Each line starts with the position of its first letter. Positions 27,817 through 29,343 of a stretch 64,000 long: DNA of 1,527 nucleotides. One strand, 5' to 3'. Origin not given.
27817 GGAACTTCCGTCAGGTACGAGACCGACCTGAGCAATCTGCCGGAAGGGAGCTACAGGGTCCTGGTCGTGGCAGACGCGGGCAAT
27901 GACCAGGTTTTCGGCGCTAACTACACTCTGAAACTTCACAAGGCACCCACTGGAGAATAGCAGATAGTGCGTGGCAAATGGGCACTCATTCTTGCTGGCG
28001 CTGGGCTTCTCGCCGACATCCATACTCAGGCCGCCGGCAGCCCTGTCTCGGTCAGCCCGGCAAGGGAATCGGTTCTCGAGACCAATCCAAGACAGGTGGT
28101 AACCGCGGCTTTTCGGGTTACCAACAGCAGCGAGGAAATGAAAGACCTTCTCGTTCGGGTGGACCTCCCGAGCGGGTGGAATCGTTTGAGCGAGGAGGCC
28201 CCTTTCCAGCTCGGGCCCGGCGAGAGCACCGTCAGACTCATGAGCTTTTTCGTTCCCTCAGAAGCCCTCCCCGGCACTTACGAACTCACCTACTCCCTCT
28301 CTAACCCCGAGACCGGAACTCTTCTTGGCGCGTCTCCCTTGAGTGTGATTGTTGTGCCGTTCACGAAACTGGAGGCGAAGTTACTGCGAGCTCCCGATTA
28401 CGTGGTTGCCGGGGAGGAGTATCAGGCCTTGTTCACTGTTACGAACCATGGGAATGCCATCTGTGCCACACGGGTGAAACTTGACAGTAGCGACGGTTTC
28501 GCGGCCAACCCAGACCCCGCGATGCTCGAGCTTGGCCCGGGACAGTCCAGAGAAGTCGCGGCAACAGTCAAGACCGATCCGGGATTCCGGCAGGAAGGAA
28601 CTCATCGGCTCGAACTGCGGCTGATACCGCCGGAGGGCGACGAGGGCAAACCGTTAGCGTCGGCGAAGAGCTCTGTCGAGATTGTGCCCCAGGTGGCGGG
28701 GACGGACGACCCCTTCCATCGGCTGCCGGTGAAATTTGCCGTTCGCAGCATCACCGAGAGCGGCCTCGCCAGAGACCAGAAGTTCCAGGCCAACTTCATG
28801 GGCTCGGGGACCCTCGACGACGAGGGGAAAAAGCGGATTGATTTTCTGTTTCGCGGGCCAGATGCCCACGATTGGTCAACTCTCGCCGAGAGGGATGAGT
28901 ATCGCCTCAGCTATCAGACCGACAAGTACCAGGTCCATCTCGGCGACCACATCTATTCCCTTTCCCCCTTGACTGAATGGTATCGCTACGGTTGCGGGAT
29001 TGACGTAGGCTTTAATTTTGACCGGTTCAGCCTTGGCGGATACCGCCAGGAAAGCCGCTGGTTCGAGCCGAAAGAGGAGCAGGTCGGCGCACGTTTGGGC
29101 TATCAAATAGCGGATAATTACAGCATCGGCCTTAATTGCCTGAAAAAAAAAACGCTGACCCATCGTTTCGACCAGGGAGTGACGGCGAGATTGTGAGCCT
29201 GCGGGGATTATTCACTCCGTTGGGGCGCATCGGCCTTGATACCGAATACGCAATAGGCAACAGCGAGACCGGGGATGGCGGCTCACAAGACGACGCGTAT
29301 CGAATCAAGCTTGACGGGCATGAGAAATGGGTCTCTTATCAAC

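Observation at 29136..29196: A10 homopolymer splits the usher-like gene: candidate phase-variable ON/OFF switch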

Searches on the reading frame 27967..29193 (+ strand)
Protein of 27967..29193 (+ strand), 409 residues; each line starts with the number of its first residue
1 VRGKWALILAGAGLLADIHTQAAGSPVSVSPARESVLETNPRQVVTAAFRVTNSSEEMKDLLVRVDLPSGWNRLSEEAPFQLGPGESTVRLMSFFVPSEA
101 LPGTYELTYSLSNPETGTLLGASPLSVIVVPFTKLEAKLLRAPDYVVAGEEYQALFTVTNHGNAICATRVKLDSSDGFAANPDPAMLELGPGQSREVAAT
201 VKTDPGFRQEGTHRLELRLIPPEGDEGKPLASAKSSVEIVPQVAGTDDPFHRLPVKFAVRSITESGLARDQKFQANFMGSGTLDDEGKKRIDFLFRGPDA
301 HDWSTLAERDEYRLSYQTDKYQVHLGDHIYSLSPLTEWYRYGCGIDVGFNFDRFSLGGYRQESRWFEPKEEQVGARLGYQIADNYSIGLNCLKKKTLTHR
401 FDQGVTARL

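Call 16: list_cluster_members(proteins=[P0002, P0001, window:27967-29193:+])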
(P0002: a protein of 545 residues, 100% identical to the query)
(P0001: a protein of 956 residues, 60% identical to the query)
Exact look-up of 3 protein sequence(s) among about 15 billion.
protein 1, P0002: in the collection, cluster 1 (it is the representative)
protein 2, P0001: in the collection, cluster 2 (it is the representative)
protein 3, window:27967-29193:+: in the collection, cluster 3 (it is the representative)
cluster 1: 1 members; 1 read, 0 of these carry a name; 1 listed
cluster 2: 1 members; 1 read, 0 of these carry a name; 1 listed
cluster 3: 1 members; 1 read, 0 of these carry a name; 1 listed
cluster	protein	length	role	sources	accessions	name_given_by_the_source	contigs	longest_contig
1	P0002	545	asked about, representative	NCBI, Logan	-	-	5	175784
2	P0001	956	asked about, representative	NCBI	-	-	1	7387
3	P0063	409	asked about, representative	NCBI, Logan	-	-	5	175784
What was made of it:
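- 27967..29196 (+): ORF1, the 0-frame part of the barrel gene: signal peptide, two Ig-like domains and the first 9 barrel strands; stop TGA at 29194-29196. This exact 409-aa product is present on 5 public contigs (call 16).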

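Call 70: search_protein_representatives(protein=window:27967-29193:+)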
Query: 409 residues. Proteins with E-value up to 0.001 (for the whole library): 1572; up to 1e-10: 1169; up to 1e-30: 487. The best 150 are listed.
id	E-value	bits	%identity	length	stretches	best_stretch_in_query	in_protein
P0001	8.3e-154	529.3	60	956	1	3-395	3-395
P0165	3.3e-112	392.3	47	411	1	15-396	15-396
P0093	9.5e-100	351.3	34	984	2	31-395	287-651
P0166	8.9e-94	331.6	32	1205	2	33-395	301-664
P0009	9.3e-93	328.2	43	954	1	6-398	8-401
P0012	5.9e-87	309.1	41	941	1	27-395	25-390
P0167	2.7e-85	303.7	41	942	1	6-395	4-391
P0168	1.8e-84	301.0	40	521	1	12-397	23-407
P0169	1.4e-82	294.8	41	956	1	17-395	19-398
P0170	5.5e-81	289.5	41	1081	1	21-395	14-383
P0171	1.3e-79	285.0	42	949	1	28-396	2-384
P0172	1.4e-79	284.8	41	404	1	21-396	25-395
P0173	4.5e-79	283.2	40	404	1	33-397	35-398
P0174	8.0e-79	282.4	40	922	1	10-395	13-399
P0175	1.3e-77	278.4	38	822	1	23-395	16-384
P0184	1.5e-71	258.4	39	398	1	14-396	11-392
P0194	3.9e-66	240.6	35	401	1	20-396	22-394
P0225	2.4e-60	221.5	32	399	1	14-398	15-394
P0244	4.7e-57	210.7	35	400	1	33-396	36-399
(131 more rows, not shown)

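Call 72: find_encoding_contigs(protein=P0184, flank=3000, max_places=3)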
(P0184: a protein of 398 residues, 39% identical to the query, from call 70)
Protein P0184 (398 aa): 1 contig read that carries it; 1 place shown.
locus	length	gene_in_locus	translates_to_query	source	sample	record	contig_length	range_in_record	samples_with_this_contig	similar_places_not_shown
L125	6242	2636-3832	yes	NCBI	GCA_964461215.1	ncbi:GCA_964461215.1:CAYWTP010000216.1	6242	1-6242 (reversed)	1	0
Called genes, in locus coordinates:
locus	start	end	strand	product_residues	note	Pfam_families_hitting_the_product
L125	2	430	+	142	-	?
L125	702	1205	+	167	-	-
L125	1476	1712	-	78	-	-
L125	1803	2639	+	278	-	-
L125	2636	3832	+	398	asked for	PF11614:FixG_C (weak)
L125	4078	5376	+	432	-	PF13620:CarboxypepD_reg (faint)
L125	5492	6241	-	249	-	?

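Call 73: find_encoding_contigs(protein=P0165, flank=3000, max_places=3)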
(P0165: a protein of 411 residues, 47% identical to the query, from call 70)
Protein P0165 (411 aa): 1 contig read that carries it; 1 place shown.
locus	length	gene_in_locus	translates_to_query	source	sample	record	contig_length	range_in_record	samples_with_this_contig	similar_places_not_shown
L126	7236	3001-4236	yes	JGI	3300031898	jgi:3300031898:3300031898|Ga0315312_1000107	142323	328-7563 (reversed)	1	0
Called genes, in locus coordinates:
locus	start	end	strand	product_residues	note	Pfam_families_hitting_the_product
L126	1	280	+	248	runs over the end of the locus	-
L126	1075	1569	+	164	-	-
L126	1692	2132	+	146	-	-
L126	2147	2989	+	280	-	-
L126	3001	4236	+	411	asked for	-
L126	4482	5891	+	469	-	PF14686:fn3_3 (faint), PF09430:EMC7_beta-sandw (faint), PF13620:CarboxypepD_reg (weak), PF13715:CarbopepD_reg_2 (faint), PF17210:SdrD_B (faint), PF22904:NOMO1-like_2nd (faint)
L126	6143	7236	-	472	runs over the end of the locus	?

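Call 74: find_encoding_contigs(protein=P0172, flank=3000, max_places=3)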
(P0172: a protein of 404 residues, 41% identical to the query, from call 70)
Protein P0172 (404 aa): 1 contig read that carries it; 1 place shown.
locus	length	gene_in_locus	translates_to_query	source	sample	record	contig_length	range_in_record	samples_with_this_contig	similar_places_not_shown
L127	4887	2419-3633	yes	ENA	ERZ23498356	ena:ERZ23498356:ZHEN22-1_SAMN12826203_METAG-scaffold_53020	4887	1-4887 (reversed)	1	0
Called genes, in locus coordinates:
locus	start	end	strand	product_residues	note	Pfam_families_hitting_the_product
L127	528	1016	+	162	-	-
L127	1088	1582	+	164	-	-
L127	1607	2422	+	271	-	-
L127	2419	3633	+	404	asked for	PF11614:FixG_C (faint)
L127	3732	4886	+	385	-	?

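Call 75: find_encoding_contigs(protein=P0194, flank=3000, max_places=3)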
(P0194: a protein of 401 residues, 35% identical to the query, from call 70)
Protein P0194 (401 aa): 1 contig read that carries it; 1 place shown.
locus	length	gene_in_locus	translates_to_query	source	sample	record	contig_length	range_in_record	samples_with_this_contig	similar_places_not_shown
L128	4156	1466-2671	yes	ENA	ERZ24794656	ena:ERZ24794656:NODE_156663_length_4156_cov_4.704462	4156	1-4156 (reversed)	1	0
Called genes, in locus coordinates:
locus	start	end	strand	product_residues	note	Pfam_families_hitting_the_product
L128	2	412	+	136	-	?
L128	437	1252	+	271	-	-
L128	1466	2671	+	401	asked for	PF10633:NPCBM_assoc (faint)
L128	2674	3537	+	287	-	-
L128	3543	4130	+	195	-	PF03063:Prismane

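Call 76: find_encoding_contigs(protein=P0225, flank=3000, max_places=3)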
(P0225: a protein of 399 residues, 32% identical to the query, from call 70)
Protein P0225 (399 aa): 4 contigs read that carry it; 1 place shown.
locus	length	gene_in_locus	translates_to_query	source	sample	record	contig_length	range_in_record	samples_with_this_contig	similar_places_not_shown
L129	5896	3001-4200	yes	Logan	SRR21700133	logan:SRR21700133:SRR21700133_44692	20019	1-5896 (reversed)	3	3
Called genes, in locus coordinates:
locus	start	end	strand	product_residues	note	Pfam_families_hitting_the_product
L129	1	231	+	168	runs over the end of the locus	-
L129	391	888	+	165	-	-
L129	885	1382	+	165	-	-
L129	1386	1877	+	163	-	-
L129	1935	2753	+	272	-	-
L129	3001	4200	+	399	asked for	-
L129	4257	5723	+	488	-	PF17210:SdrD_B (faint), PF13620:CarboxypepD_reg (faint), PF17802:SpaA (faint)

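Call 77: find_encoding_contigs(protein=P0244, flank=3000, max_places=3)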
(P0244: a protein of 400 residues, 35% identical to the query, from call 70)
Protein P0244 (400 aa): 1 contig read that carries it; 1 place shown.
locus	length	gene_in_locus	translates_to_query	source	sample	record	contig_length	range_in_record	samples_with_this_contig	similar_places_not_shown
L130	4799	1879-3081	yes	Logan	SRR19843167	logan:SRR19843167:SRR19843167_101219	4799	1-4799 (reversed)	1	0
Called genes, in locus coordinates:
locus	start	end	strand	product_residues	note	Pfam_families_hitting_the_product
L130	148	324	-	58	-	-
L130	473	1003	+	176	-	-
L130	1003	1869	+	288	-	-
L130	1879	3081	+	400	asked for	-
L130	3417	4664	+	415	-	PF09430:EMC7_beta-sandw (faint), PF13620:CarboxypepD_reg (weak), PF22904:NOMO1-like_2nd (faint), PF17210:SdrD_B (faint)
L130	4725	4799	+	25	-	?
